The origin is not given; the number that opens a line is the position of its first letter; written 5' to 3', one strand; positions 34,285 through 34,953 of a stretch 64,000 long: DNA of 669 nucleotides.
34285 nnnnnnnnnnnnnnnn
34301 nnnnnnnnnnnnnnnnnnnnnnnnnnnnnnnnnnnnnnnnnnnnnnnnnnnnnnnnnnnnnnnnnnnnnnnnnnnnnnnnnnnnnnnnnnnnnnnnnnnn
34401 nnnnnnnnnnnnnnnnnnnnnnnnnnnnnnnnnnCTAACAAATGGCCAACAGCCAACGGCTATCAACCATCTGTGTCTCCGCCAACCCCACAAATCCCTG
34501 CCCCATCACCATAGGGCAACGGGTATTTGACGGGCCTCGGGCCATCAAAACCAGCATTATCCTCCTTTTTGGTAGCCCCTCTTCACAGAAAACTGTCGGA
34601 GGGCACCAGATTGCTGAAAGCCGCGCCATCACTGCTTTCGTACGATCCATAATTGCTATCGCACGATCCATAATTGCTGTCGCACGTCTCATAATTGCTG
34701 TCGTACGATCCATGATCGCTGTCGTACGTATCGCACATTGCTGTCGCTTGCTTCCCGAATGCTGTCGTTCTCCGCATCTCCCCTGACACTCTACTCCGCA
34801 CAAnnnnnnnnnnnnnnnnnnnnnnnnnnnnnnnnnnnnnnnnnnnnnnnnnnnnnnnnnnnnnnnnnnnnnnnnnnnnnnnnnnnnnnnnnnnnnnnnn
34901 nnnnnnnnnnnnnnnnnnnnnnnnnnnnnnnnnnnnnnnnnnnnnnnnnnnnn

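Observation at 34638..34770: Iteron-like 21-bp direct repeats immediately upstream of the propeller/Y_Y_Y-PP2C sensor gene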

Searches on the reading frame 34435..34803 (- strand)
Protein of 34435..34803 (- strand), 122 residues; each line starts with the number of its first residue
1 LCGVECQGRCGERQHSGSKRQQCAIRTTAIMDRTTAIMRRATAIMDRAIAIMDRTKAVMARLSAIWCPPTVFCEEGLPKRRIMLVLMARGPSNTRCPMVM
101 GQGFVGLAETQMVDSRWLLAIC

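Call 11: search_protein_families(library=pfam, proteins=[window:34435-34803:-], max_evalue=0.01)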
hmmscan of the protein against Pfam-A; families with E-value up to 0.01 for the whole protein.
window:34435-34803:- (122 aa): 0 families

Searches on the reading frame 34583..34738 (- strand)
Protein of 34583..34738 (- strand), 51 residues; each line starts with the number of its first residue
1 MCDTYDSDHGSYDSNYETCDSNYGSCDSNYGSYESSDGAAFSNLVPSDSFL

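Call 53: find_encoding_contigs(protein=window:34583-34738:-, flank=10000, max_places=10)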
Protein window:34583-34738:- (51 aa): no gene with exactly this product is on record in the collection.

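Call 55: find_homologous_proteins(query=window:34583-34738:-, max_evalue=0.001)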
Query window:34583-34738:- (51 aa): 2 proteins with E <= 0.001 among 2 candidates.
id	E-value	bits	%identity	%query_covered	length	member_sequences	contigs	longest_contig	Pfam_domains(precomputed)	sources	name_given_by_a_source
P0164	1.8e-24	102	100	100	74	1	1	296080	-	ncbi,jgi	jgi:hypothetical protein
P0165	6.4e-23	97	88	100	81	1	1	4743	-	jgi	jgi:hypothetical protein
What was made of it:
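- On Coding heptad repeat: The only database relatives are two alleles of this same locus (call 55).
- Gene callers annotated the minus-strand ORF in two assemblies, as P0164 and P0165 (call 55). No homologue in 5.8 billion proteins other than the two alleles of this locus (call 55).
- Tried and rejected: Only two alleles of this same locus came back (call 55).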

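Call 56: find_encoding_contigs(protein=P0164, flank=3000, max_places=6)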
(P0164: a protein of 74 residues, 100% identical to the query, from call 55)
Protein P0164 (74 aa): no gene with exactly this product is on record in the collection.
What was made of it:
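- Tried and rejected: Neither is on record (calls 53, 56).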

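Call 57: find_encoding_contigs(protein=P0165, flank=10000, max_places=6)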
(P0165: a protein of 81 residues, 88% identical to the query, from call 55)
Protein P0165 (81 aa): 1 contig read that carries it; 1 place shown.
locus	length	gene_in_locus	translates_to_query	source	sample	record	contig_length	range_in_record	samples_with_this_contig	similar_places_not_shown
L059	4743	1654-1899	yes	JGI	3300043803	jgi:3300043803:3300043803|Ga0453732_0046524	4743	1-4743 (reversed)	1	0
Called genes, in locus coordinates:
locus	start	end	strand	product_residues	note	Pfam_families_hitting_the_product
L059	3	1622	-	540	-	?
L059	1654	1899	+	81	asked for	-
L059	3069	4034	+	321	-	PF18962:Por_Secre_tail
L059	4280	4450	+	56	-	-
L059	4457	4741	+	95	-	?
